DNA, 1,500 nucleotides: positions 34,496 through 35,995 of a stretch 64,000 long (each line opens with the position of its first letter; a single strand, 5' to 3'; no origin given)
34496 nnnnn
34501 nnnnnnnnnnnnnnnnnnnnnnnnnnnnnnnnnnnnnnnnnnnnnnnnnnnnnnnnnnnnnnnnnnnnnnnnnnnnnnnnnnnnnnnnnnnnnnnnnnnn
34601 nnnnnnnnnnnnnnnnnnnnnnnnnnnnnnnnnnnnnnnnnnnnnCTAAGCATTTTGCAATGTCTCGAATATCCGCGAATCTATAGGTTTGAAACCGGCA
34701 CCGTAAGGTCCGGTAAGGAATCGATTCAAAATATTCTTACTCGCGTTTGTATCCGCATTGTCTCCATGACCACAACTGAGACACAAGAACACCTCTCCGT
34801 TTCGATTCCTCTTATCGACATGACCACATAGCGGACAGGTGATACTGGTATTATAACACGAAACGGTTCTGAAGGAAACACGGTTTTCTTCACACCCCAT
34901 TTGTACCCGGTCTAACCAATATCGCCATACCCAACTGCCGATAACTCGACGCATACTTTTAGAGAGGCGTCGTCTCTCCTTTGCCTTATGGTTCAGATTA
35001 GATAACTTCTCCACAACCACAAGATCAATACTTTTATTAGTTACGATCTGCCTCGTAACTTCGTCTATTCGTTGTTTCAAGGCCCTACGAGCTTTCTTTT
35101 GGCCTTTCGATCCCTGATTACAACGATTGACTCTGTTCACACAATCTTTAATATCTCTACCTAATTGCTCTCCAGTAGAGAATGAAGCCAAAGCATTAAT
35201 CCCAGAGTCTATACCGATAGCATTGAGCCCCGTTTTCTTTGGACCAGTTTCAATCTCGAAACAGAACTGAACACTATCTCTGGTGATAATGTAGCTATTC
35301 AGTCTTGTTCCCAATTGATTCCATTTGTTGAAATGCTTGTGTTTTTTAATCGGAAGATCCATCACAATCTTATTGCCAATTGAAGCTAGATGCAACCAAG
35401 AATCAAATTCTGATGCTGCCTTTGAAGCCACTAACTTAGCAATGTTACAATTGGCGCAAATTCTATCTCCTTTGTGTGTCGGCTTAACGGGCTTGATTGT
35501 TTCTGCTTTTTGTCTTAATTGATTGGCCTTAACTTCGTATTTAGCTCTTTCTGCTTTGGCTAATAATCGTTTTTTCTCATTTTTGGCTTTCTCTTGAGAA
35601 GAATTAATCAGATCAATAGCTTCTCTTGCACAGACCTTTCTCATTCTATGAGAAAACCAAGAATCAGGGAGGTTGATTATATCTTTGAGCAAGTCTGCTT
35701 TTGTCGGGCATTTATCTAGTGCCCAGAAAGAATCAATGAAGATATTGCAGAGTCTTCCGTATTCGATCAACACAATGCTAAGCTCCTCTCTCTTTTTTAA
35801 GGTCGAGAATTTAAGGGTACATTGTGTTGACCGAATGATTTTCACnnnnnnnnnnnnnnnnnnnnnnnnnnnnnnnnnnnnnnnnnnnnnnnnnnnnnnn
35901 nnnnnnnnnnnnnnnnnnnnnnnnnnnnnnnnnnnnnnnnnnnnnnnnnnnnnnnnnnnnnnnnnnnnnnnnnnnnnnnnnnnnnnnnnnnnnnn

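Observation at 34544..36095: TnpB with an orphan MerR-like HTH: a degenerate IS607-like unit, or a domesticated RNA-guided nuclease, inside a phage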

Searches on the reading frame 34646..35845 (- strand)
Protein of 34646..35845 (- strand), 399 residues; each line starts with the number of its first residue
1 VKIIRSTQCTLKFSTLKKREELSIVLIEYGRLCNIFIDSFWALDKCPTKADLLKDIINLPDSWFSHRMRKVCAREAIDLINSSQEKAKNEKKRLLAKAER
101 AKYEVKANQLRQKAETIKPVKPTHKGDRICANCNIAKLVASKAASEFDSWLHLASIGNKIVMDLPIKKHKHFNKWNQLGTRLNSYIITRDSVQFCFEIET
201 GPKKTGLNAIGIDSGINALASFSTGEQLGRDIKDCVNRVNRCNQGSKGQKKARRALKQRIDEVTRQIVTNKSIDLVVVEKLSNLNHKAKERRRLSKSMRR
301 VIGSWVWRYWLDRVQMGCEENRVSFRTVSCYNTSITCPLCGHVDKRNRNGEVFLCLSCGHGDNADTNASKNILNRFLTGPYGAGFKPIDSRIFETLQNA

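Call 3: search_protein_families(library=pfam, proteins=[window:34646-35845:-], max_evalue=0.01)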
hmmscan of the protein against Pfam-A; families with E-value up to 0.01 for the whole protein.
window:34646-35845:- (399 aa): 2 families
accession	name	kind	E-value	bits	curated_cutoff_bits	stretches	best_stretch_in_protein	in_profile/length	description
PF07282.18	Cas12f1-like_TNB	-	3e-12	46.9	26.3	1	307-372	1-60/60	Cas12f1-like, TNB domain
PF01385.25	OrfB_IS605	-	0.003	18.2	30.5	1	193-261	1-78/120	Probable transposase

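Call 8: search_dna_similar(query=window:34646-35845:-, collection=phages, mode=protein, max_rows=40)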
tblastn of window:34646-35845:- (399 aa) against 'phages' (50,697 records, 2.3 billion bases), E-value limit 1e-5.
Records with a match: 32; places in all: 37; records where one place covers at least 80% of the query: 3.
Best place of each record, by identity: <60% 32.
By first word of the organism name: Nodularia 6; Thermus 4; Microcystis 4; uncultured 3; Pseudoalteromonas 2; Aeromonas 2; Salmonella 2; Nitratidesulfovibrio 1; Desulfovibrio 1; Bacteriophage 1; and 6 more.
By host as written in the record: - 4; Nodularia spumigena KAC65 4; Microcystis aeruginosa FACHB524 4; Thermus thermophilus HB27 2; Thermus thermophilus HB8 2; Nodularia sp. AV2 2; Pseudoalteromonas sp. 2; Aeromonas sp. 2; and 10 more.
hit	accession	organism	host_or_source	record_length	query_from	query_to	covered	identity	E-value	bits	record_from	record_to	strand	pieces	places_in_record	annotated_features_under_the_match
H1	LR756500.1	uncultured phage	metagenomic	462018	3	380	95%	26.8%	8e-26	115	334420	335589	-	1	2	record has no annotation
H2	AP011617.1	Thermus phage TMA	Thermus thermophilus HB27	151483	48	375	82%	24.2%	1e-13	79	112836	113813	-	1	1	transposase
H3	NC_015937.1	Thermus phage TMA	Thermus thermophilus HB27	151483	48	375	82%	24.2%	1e-13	79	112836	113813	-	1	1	transposase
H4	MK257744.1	Thermus phage YS40_Isch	Thermus thermophilus HB8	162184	125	375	63%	27.2%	5e-17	89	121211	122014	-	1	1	IS607 family transposase ISCARN1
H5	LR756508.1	uncultured phage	metagenomic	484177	119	378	65%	23.5%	1e-9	66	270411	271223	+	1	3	record has no annotation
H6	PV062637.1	Nitratidesulfovibrio phage SRB7757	Nitratidesulfovibrio vulgaris ATCC7757 ...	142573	159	380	56%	27.0%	1e-15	85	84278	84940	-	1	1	record has no annotation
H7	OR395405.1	Desulfovibrio phage 7757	Desulfovibrio vulgaris ATCC 7757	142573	159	380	56%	27.0%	1e-15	85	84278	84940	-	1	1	record has no annotation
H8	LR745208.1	uncultured phage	metagenomic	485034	143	375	58%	25.5%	1e-8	64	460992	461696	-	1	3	record has no annotation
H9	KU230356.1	Nodularia phage vB_NpeS-2AV2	Nodularia sp. AV2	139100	192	374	46%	30.4%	7e-6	54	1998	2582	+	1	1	hypothetical protein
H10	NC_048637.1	Nodularia phage vB_NpeS-2AV2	Nodularia sp. AV2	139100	192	374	46%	30.4%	7e-6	54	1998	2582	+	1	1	transposase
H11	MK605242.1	Nodularia phage vB_NspS-kac65v151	Nodularia spumigena KAC65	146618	192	374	46%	30.4%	7e-6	54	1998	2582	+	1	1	transposase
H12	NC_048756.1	Nodularia phage vB_NspS-kac65v151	Nodularia spumigena KAC65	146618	192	374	46%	30.4%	7e-6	54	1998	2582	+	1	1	transposase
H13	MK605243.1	Nodularia phage vB_NspS-kac65v161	Nodularia spumigena KAC65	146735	192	374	46%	30.4%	7e-6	54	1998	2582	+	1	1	transposase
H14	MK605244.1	Nodularia phage vB_NspS-kac65v162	Nodularia spumigena KAC65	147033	192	374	46%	30.4%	7e-6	54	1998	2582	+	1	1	transposase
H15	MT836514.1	Bacteriophage sp.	human fecal samples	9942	191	375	46%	28.6%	2e-8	62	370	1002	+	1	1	record has no annotation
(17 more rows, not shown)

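Call 9: find_homologous_proteins(query=window:34646-35845:-, max_evalue=0.00001)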
Query window:34646-35845:- (399 aa): 910 proteins with E <= 0.00001 among 3177 candidates; the best 120 are listed.
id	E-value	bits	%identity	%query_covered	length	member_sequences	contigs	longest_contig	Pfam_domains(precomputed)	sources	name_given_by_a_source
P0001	1.4e-253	859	100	94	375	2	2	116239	PF07282.19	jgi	-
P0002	1.9e-205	700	77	100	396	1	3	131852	PF07282.19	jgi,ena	-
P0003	7.8e-200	682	75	99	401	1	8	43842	PF07282.19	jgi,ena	-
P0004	2.5e-198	677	74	100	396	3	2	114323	PF07282.19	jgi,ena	-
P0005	1.2e-193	661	74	98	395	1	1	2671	PF07282.19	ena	-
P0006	2.3e-176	604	66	99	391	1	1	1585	PF07282.19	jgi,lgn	jgi:transposase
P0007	3.6e-141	489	57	98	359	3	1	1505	PF01385.26,PF07282.19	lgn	-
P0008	1.7e-140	486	59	98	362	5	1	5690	PF07282.19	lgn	-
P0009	5.3e-140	485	58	98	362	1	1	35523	PF07282.19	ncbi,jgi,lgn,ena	-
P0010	5.1e-139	482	57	97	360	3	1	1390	PF01385.26,PF07282.19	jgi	-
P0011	7.0e-139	481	57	97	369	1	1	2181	PF07282.19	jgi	-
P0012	9.0e-139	481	57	97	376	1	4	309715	PF07282.19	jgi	jgi:IS605 OrfB family transposase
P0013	9.6e-139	481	57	97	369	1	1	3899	PF07282.19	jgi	-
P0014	1.8e-138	480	56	100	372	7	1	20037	PF07282.19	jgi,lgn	-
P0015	3.0e-138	479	57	97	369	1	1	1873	PF07282.19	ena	-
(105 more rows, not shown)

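Call 11: find_encoding_contigs(protein=P0002, flank=6000, max_places=4)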
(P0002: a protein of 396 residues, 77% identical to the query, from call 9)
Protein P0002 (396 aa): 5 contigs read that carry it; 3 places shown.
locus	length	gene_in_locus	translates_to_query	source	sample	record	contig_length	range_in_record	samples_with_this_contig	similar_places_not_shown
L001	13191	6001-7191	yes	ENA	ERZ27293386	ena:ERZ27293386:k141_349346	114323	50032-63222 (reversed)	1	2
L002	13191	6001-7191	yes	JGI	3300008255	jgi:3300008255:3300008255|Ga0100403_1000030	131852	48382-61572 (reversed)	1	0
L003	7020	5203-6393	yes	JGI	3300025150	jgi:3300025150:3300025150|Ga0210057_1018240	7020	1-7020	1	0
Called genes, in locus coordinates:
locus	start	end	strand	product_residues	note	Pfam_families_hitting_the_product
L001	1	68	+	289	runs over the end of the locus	-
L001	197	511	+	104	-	-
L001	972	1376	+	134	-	-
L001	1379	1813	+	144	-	-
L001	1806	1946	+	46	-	-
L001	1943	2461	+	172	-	-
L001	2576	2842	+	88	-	-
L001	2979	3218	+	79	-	-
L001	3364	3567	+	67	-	-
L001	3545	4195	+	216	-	PF12728:HTH_17, PF13411:MerR_1, PF00376:MerR, PF00239:Resolvase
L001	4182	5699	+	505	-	PF04851:ResIII (faint)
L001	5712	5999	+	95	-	-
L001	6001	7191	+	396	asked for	PF07282:Cas12f1-like_TNB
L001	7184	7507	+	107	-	-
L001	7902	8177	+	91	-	-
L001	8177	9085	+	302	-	PF01145:Band_7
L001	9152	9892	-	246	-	-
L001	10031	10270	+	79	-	-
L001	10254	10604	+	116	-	-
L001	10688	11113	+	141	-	PF01981:PTH2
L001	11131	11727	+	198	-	-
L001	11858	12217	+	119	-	-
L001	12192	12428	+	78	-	-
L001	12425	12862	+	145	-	-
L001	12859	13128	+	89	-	-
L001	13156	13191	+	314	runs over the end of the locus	PF01844:HNH, PF14279:HNH_5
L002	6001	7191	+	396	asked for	PF07282:Cas12f1-like_TNB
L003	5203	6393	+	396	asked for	PF07282:Cas12f1-like_TNB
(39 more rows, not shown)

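Call 12: find_encoding_contigs(protein=P0004, flank=6000, max_places=4)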
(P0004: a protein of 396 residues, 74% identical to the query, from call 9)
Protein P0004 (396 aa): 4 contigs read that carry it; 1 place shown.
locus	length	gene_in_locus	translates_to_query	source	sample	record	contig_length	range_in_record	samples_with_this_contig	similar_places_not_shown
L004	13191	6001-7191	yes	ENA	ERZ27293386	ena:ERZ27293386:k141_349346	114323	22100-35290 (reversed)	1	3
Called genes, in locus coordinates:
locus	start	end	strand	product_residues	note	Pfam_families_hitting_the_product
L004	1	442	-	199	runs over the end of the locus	-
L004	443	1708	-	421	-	-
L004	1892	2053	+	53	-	-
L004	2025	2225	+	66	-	-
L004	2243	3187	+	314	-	-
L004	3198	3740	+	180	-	-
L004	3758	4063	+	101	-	-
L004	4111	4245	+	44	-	-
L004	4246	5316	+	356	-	PF01555:N6_N4_Mtase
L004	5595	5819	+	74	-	-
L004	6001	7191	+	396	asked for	PF07282:Cas12f1-like_TNB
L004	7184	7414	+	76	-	-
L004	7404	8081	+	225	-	-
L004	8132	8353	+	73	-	-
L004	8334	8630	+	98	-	-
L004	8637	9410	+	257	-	-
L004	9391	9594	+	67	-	-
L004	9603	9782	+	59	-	-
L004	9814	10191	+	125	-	PF05406:WGR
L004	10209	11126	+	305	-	-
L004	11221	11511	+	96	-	-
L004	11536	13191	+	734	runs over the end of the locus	-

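Call 13: find_encoding_contigs(protein=P0003, flank=6000, max_places=8)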
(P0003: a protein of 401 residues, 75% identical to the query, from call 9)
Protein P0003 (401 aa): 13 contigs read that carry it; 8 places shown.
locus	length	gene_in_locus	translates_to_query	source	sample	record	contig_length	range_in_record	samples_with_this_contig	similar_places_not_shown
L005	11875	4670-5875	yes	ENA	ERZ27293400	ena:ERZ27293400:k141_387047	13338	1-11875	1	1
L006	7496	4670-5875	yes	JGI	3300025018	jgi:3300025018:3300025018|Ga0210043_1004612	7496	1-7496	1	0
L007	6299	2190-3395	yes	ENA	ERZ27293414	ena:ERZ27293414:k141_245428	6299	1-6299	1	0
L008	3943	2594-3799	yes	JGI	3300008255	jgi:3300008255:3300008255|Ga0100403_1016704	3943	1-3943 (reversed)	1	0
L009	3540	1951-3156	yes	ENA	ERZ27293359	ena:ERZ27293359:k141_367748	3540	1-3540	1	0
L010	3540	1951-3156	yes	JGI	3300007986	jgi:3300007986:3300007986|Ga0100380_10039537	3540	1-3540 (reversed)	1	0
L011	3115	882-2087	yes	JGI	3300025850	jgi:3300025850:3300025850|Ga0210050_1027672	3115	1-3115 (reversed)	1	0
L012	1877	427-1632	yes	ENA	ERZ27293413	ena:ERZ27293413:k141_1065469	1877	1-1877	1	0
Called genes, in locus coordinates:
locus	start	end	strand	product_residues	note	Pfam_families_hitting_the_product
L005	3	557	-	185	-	?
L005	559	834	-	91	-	-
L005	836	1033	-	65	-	-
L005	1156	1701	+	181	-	-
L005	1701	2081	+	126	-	PF13619:KTSC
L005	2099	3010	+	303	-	-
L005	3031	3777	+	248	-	-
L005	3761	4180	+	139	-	-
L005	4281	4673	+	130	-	PF12728:HTH_17, PF13411:MerR_1, PF00376:MerR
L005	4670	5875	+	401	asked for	PF07282:Cas12f1-like_TNB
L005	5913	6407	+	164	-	-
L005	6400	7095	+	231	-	-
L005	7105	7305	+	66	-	-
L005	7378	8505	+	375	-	PF25216:Volactin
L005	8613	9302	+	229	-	-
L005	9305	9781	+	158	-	-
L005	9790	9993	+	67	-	-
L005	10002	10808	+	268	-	-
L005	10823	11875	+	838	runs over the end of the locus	?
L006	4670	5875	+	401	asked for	PF07282:Cas12f1-like_TNB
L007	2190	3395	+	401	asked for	PF07282:Cas12f1-like_TNB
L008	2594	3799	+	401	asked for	PF07282:Cas12f1-like_TNB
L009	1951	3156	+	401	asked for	PF07282:Cas12f1-like_TNB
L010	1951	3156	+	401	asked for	PF07282:Cas12f1-like_TNB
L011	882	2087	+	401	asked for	PF07282:Cas12f1-like_TNB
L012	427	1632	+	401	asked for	PF07282:Cas12f1-like_TNB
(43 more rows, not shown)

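Call 14: search_solved_structures(query=window:34646-35845:-, max_evalue=0.01, show_alignments=3)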
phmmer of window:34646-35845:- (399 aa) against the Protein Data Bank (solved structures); distinct sequences matched with E-value up to 0.01: 18.
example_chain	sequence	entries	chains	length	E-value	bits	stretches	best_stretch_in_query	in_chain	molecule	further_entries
7lys_A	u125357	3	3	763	7.9e-09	38.1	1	331-379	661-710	CasPhi-2 | CasPhi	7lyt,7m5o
9nzq_A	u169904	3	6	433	3e-08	36.2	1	302-375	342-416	Cas12f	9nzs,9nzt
8iew_A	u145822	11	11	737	8.2e-08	34.7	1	332-379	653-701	Cas005 | Cas12j-SF05 | Cas12-1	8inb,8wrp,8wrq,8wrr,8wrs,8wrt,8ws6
8hr5_A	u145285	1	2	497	2.8e-07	33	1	293-378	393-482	Transposase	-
8j1j_A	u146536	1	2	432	1.6e-06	30.5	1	298-373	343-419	Transposase IS605 OrfB C-terminal domain-containing protein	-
8j3r_A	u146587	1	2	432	1.6e-06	30.5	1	297-373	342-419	Transposase IS605 OrfB C-terminal domain-containing protein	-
7wju_A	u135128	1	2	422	1.6e-06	30.5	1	297-373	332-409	OrfB_Zn_ribbon domain-containing protein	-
8j12_A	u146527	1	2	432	1.7e-06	30.4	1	297-373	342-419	Transposase IS605 OrfB C-terminal domain-containing protein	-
8dzj_A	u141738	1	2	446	1.8e-06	30.3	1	297-373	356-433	OrfB_Zn_ribbon domain-containing protein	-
23vw_A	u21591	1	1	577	3.1e-06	29.6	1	313-373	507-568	CRISPR-associated DNA-binding protein Cas12m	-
7l48_A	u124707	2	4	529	3.2e-06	29.5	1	236-377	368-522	Cas12f | Cas12f1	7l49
7c7l_A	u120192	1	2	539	3.3e-06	29.5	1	236-377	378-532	CRISPR-associated protein Cas14a.1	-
9nzp_A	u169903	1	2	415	6.4e-06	28.5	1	294-374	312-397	IS200/IS605 family element transposase accessory protein TnpB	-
8iaz_A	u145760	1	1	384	0.0001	24.5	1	252-373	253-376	Transposase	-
9jfo_A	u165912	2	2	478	0.0026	19.9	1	275-373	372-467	LaTranC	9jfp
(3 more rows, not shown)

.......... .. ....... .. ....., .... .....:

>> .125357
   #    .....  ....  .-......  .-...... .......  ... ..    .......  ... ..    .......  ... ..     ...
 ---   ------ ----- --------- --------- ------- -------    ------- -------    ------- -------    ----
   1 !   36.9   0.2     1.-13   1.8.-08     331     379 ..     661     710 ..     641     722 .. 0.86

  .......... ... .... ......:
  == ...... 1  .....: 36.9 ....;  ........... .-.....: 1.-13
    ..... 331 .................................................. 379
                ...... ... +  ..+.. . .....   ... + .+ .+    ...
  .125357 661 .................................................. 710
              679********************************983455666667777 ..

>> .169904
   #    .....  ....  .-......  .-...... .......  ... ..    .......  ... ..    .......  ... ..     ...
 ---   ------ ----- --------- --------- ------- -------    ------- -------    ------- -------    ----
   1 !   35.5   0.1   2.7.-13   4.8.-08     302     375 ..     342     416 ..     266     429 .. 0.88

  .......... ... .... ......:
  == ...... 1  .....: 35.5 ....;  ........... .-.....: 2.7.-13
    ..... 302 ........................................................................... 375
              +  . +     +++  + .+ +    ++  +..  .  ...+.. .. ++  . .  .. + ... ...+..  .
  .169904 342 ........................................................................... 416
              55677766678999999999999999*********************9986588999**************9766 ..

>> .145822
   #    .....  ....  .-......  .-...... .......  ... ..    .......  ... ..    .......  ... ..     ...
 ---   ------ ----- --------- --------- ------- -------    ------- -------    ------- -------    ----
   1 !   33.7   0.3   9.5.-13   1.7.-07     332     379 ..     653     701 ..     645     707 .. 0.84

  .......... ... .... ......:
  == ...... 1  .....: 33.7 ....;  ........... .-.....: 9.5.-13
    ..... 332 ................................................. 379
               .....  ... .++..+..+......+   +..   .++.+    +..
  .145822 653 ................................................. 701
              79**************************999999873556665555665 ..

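Call 15: find_encoding_contigs(protein=P0001, flank=3000, max_places=4)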
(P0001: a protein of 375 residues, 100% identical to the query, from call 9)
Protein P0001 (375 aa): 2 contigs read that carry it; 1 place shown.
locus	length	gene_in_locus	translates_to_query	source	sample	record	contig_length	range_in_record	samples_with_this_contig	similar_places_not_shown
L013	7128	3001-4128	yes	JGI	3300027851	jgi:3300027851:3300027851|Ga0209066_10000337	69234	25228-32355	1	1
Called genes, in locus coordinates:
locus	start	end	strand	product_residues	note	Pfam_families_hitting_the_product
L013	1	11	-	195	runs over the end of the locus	PF00782:DSPc (weak)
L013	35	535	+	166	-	PF10463:Peptidase_U49 (weak)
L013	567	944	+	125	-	-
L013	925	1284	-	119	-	-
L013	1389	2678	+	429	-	-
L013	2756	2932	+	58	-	PF12728:HTH_17, PF00376:MerR, PF13411:MerR_1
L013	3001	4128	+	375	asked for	PF07282:Cas12f1-like_TNB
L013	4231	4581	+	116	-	-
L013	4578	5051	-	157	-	-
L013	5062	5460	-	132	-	PF23140:Gp80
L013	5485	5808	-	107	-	-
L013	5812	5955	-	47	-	-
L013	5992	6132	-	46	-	-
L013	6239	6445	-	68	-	-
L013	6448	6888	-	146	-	-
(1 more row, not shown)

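Call 17: find_related_loci(query=window:34646-35845:-, collection=viral_contigs, flank=3000)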
Query window:34646-35845:- (399 aa) in viral_contigs; peptide patterns used: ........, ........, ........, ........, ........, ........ (x = any residue, [..] = any of these).
33 stretches matched a pattern; 11 encode a relative of the query (tblastn E <= 1e-3); 11 distinct loci.
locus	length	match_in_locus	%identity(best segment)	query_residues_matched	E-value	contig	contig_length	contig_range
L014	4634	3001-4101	55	1-388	4e-145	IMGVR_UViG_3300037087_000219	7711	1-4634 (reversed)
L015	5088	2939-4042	56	1-388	5e-145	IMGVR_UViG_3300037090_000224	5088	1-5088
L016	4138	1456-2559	56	1-388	7e-147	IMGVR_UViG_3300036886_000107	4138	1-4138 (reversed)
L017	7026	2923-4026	56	1-388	2e-143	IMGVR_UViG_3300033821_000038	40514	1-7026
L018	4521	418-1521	54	1-386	2e-143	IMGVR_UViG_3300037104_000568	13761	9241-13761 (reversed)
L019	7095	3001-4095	54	1-386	3e-141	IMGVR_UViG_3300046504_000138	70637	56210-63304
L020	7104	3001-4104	55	1-388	3e-141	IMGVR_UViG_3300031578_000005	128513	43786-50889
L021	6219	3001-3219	44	325-389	4e-10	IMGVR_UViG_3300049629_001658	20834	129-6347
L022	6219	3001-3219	44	325-389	4e-10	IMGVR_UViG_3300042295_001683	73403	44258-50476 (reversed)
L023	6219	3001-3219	44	325-389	4e-10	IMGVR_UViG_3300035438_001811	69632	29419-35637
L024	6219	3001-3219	44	325-389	4e-10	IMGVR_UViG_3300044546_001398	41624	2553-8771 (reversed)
